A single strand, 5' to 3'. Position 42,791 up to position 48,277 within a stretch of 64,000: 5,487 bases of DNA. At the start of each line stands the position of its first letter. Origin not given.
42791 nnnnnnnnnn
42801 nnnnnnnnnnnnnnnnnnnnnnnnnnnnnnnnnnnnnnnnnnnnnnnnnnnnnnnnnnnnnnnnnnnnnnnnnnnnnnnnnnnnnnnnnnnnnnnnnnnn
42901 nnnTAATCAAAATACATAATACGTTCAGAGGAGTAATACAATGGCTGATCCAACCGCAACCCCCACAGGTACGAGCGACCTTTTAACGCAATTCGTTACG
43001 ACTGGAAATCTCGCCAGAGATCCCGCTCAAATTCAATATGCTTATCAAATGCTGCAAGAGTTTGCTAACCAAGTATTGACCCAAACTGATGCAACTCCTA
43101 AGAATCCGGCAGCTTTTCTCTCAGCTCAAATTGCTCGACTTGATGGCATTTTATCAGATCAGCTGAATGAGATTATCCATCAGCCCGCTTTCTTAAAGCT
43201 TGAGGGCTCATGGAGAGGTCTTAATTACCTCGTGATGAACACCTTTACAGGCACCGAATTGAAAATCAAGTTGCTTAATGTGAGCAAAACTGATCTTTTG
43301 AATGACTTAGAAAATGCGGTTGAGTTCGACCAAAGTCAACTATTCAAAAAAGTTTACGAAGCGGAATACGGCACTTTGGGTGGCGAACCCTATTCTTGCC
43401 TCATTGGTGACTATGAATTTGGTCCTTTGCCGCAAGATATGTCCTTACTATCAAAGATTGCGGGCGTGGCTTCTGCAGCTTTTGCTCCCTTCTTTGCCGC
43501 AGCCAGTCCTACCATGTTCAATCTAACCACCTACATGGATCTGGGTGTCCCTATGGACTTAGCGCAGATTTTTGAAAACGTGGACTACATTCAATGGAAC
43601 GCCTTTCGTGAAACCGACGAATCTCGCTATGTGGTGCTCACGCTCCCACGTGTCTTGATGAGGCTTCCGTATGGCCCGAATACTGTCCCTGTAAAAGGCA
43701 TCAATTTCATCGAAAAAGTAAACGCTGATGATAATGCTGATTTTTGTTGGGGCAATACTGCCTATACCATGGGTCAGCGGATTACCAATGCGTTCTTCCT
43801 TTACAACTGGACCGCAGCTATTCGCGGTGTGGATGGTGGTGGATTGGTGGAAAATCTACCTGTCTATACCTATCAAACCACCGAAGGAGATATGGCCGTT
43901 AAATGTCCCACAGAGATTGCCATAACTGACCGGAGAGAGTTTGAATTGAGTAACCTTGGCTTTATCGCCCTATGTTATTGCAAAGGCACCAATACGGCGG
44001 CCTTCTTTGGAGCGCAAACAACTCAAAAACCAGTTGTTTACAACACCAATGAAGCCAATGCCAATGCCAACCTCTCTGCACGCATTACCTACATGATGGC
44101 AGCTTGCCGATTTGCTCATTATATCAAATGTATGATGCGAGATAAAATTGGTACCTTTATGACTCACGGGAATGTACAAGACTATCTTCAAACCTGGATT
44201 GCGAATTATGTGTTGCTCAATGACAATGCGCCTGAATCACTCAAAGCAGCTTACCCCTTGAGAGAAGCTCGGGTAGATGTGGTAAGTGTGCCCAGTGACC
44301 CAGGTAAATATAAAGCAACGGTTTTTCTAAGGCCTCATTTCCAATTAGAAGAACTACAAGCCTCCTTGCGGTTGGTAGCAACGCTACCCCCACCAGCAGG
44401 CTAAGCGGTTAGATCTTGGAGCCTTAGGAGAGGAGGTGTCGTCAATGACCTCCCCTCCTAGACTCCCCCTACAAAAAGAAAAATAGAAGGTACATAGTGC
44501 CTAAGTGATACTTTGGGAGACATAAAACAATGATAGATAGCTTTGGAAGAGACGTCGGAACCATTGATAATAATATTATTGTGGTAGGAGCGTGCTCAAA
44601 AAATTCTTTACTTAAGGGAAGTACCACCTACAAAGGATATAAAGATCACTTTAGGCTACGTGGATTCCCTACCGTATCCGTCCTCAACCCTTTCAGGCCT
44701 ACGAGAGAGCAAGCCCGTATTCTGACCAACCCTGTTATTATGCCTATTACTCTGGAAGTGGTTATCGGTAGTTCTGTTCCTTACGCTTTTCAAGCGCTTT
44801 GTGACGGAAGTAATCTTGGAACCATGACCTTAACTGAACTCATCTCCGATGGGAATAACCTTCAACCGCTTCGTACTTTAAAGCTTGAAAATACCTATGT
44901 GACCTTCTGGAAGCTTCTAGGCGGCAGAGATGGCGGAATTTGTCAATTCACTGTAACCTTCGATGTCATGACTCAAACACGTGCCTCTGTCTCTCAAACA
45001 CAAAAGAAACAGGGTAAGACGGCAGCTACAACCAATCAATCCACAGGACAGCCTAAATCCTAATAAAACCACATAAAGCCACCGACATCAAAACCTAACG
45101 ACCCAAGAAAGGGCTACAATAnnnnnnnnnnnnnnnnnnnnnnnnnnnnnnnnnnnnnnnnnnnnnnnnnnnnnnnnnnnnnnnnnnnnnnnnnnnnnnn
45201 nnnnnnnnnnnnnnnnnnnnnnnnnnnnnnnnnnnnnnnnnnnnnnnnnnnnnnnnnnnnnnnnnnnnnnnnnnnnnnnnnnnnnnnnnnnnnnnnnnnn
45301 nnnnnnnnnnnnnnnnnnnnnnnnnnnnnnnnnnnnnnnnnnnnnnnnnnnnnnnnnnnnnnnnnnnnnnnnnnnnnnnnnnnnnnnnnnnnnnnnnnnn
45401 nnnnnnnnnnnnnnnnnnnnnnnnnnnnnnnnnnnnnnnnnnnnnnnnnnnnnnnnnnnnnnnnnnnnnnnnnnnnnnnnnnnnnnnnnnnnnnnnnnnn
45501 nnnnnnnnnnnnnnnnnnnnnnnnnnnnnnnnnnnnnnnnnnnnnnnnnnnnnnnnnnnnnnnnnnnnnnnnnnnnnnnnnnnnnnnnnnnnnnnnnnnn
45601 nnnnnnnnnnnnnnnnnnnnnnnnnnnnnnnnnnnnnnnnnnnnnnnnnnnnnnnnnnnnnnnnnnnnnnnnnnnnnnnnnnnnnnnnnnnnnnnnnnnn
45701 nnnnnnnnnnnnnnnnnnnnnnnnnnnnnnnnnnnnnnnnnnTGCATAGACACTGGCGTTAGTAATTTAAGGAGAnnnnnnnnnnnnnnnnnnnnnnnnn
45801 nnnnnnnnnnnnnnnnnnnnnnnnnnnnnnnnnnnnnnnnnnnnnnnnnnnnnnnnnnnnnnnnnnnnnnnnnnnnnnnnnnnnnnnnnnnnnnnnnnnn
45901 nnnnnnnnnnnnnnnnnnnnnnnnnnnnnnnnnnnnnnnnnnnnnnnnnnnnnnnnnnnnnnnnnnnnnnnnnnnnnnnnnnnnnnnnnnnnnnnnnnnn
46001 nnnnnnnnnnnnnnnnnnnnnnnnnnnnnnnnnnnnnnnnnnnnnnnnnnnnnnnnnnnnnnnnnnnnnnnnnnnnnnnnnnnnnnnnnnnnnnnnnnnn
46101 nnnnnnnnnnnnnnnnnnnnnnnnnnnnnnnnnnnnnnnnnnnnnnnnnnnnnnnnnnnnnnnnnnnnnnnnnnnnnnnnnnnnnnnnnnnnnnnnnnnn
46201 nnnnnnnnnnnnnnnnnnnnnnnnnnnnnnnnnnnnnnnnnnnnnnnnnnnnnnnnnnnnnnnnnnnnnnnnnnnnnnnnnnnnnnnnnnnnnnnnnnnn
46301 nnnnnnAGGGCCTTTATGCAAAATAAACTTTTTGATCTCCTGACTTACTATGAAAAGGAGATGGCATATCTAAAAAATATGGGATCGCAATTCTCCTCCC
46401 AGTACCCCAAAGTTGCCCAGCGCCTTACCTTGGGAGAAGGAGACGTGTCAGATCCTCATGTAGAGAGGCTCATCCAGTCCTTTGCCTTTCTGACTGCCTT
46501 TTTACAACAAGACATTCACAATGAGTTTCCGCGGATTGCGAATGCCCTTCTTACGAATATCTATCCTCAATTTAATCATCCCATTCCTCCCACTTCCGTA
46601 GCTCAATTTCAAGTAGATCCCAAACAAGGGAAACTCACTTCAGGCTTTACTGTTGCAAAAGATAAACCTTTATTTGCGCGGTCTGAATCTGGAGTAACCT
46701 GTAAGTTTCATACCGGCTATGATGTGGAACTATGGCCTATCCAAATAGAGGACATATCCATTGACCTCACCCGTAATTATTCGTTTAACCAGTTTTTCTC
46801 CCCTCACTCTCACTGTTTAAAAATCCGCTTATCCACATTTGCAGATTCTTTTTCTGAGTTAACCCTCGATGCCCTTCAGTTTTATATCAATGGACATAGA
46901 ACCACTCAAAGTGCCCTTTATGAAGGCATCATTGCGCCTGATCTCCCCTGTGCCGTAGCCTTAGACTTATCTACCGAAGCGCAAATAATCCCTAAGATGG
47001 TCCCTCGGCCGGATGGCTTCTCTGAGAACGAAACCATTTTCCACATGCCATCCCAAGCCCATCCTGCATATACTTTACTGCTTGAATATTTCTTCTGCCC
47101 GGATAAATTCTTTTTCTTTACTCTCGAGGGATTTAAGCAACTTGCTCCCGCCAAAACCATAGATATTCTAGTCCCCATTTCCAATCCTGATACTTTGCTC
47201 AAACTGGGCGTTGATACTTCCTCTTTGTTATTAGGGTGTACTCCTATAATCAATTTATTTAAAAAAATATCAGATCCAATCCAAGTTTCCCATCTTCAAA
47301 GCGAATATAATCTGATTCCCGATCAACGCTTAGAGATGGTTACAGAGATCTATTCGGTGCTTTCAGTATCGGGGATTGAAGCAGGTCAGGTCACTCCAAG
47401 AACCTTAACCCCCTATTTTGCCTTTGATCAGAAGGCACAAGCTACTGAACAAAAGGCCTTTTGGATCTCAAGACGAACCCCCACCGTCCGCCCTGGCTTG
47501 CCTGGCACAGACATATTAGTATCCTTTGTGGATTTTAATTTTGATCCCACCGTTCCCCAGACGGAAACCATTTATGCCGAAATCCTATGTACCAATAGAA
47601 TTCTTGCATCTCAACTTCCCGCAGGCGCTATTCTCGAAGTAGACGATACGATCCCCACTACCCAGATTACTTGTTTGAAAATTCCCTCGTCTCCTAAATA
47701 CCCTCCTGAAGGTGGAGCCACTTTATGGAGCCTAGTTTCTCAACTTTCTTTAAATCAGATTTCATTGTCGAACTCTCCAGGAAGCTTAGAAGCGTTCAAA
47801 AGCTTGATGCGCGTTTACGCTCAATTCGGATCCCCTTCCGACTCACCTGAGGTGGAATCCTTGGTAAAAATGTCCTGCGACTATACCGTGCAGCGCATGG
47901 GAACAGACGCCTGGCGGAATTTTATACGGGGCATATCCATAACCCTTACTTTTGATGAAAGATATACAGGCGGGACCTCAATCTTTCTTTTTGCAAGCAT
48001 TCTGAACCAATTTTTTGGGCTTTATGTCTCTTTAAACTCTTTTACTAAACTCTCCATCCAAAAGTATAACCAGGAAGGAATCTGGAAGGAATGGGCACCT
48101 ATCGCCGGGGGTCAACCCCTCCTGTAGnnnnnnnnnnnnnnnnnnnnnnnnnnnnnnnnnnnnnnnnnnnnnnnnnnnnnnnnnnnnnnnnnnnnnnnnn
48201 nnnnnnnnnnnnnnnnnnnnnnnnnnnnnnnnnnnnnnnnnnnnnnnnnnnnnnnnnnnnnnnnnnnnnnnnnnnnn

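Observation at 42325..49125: Compact type VI secretion block tssB-tssC-hcp-hcp-tssE-tssF-tssG lacking all membrane-complex and recycling genes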

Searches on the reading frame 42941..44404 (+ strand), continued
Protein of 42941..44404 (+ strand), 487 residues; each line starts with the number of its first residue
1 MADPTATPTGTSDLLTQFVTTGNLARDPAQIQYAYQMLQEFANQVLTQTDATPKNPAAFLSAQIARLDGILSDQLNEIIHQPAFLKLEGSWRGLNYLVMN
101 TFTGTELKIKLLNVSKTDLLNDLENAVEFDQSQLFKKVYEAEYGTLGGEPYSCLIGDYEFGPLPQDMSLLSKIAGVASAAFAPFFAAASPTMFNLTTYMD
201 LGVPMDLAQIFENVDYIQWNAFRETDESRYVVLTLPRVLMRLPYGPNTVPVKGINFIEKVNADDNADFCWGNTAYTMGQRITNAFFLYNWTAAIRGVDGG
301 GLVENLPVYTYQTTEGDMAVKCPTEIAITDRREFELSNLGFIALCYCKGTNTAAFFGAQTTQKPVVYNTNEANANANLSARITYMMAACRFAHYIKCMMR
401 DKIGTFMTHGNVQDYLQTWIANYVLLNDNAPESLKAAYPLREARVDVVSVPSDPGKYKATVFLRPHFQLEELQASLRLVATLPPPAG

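Call 50: find_encoding_contigs(protein=P0062, flank=8000, max_places=2)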
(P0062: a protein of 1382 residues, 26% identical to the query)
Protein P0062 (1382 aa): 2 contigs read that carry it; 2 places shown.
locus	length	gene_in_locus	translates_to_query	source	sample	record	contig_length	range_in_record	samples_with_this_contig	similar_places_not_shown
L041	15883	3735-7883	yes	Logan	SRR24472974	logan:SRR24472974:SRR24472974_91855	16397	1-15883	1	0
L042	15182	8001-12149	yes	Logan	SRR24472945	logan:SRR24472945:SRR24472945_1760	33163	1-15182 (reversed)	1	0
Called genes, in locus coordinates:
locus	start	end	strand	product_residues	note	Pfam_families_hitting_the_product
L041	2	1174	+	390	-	?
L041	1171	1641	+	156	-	-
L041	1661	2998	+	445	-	PF05936:T6SS_VasE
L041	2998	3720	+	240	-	PF09850:DotU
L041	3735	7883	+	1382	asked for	PF14331:IcmF-related_N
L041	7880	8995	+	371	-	PF06812:ImpA_N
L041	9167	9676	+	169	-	PF05591:T6SS_VipA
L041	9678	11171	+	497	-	PF05943:VipB, PF18945:VipB_2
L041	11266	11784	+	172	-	PF05638:T6SS_HCP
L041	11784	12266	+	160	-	PF04965:GPW_gp25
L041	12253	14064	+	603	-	PF05947:T6SS_TssF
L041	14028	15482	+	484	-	PF06996:T6SS_TssG, PF00027:cNMP_binding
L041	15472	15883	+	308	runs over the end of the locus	?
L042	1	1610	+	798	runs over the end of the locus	-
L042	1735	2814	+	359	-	-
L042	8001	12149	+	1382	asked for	PF14331:IcmF-related_N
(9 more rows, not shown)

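Call 51: find_encoding_contigs(protein=P0063, flank=10000, max_places=2)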
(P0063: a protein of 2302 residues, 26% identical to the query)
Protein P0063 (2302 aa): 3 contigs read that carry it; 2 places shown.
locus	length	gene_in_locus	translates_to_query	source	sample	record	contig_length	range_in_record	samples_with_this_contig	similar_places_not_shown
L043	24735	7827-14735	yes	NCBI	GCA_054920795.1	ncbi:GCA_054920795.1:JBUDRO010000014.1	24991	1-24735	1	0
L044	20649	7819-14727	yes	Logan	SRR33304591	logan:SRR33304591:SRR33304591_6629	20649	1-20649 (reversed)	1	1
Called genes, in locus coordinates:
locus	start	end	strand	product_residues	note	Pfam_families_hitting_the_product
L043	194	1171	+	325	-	PF01479:S4 (weak), PF00849:PseudoU_synth_2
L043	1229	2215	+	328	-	PF04392:ABC_sub_bind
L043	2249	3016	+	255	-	PF02578:Cu-oxidase_4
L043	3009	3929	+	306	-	PF03547:Mem_trans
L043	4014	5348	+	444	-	PF03721:UDPG_MGDP_dh_N, PF00984:UDPG_MGDP_dh, PF03720:UDPG_MGDP_dh_C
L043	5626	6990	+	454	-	PF05936:T6SS_VasE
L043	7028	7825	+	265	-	PF09850:DotU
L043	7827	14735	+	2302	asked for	PF14331:IcmF-related_N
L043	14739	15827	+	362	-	PF06812:ImpA_N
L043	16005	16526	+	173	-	PF05591:T6SS_VipA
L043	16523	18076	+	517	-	PF05943:VipB, PF18945:VipB_2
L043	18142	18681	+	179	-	PF05638:T6SS_HCP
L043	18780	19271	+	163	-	PF04965:GPW_gp25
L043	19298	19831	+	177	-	PF05638:T6SS_HCP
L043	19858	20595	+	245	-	PF05638:T6SS_HCP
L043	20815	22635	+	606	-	PF05947:T6SS_TssF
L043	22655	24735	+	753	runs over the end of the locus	PF18934:DUF5682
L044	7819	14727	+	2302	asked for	PF14331:IcmF-related_N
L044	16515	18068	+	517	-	PF05943:VipB, PF18945:VipB_2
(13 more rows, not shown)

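Call 88: search_solved_structures(query=window:42941-44404:+, max_evalue=1e-150, show_alignments=1)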
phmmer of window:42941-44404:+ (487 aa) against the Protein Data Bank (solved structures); distinct sequences matched with E-value up to 1e-150: 1.
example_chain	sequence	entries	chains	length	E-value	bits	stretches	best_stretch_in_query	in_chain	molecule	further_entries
9n4v_A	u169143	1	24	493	8.9e-197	658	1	6-486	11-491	DUF877 family protein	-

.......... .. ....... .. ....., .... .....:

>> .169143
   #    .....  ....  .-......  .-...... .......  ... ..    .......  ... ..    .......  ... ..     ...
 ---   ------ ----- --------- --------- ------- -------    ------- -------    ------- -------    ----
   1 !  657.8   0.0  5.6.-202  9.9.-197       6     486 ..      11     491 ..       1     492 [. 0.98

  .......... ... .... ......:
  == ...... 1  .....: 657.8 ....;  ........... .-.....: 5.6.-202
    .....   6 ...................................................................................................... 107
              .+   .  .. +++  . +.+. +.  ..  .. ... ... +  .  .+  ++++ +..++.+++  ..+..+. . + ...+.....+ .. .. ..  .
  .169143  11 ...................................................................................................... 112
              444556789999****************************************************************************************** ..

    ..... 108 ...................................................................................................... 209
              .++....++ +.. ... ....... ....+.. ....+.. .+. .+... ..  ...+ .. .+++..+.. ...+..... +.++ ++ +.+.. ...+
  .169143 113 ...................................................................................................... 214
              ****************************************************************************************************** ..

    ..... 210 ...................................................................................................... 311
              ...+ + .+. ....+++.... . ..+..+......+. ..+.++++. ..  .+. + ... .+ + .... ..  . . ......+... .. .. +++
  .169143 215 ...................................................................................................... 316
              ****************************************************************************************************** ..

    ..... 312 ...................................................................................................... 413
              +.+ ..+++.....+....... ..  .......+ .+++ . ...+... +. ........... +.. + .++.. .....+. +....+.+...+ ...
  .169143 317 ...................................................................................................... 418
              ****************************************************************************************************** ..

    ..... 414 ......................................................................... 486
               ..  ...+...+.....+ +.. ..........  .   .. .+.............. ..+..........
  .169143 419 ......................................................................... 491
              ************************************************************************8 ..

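Call 91: find_encoding_contigs(protein=P0091, flank=8000, max_places=3)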
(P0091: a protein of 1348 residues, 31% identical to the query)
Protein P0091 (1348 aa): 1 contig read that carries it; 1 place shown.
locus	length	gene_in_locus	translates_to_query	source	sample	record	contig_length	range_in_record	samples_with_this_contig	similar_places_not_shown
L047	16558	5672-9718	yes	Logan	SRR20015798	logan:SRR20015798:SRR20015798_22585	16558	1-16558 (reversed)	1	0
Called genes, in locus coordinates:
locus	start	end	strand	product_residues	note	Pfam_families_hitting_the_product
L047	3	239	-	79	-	?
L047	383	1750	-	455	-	PF05936:T6SS_VasE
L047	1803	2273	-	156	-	-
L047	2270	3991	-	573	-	PF07719:TPR_2 (faint), PF13428:TPR_14 (faint), PF14559:TPR_19 (faint)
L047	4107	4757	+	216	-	PF05036:SPOR (weak)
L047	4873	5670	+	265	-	PF09850:DotU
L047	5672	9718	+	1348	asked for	PF14331:IcmF-related_N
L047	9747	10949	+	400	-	PF06812:ImpA_N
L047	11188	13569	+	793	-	PF05591:T6SS_VipA, PF05943:VipB, PF18945:VipB_2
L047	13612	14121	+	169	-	PF05638:T6SS_HCP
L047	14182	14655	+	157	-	PF04965:GPW_gp25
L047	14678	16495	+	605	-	PF05947:T6SS_TssF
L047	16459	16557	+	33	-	?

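Call 92: find_encoding_contigs(protein=P0088, flank=8000, max_places=2)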
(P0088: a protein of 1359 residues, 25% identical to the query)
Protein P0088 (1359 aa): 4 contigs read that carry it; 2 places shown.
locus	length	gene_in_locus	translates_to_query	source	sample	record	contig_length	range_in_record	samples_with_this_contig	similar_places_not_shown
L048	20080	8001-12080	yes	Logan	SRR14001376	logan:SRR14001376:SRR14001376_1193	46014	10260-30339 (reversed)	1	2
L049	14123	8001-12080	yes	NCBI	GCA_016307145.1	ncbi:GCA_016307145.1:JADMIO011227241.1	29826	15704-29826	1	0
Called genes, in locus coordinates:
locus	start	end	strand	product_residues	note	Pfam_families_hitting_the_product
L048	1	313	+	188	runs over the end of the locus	PF13503:DUF4123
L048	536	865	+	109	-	-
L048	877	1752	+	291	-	PF05488:PAAR_motif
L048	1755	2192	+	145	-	-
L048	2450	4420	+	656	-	-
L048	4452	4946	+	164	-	-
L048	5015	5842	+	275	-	-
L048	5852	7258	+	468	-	PF05936:T6SS_VasE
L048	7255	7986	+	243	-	PF09850:DotU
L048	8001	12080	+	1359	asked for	PF14331:IcmF-related_N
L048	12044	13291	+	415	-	-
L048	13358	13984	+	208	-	-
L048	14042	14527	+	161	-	PF01339:CheB_methylest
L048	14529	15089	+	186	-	-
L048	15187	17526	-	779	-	-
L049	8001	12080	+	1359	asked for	PF14331:IcmF-related_N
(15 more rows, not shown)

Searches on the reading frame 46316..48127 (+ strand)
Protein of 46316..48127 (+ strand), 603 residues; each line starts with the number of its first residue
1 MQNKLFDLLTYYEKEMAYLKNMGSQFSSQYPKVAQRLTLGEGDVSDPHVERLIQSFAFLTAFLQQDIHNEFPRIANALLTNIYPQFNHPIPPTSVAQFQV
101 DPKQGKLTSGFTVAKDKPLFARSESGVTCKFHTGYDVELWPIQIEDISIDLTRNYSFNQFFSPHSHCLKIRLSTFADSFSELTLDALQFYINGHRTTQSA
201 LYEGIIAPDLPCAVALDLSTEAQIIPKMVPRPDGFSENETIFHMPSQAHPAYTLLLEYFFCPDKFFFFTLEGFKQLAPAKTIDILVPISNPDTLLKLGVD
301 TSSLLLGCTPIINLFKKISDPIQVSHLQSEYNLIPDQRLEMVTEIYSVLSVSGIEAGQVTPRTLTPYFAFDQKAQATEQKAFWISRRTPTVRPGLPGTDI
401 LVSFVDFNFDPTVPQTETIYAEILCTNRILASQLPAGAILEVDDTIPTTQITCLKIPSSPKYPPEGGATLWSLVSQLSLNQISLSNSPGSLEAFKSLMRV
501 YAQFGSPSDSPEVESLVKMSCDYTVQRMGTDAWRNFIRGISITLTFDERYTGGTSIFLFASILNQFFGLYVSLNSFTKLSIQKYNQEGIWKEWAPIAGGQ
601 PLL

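Call 4: search_protein_families(library=pfam, proteins=[window:46316-48127:+], max_evalue=0.01)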
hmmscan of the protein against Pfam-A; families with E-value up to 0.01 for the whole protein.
window:46316-48127:+ (603 aa): 1 family
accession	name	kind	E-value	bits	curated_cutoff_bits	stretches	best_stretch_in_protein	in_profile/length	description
PF05947.17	T6SS_TssF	-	1e-170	569.7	25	1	7-599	4-607/608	Type VI secretion system, TssF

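Call 5: search_protein_families(library=ncbifam, proteins=[window:46316-48127:+], max_evalue=0.01)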
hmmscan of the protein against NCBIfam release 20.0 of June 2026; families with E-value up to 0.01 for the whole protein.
window:46316-48127:+ (603 aa): 2 families
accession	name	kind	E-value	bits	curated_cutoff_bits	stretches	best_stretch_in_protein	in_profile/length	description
TIGR03359.1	VI_chp_6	equivalog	4.6e-166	554.2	260.3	1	8-603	1-600/600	type VI secretion system baseplate subunit TssF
NF041246.1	T6SS_IglH_TssF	exception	0.002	17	75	0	310-352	234-274/464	type VI secretion system baseplate subunit TssF/IglH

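Call 23: find_encoding_contigs(protein=window:46316-48127:+, flank=10000, max_places=4)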
Protein window:46316-48127:+ (603 aa): no gene with exactly this product is on record in the collection.
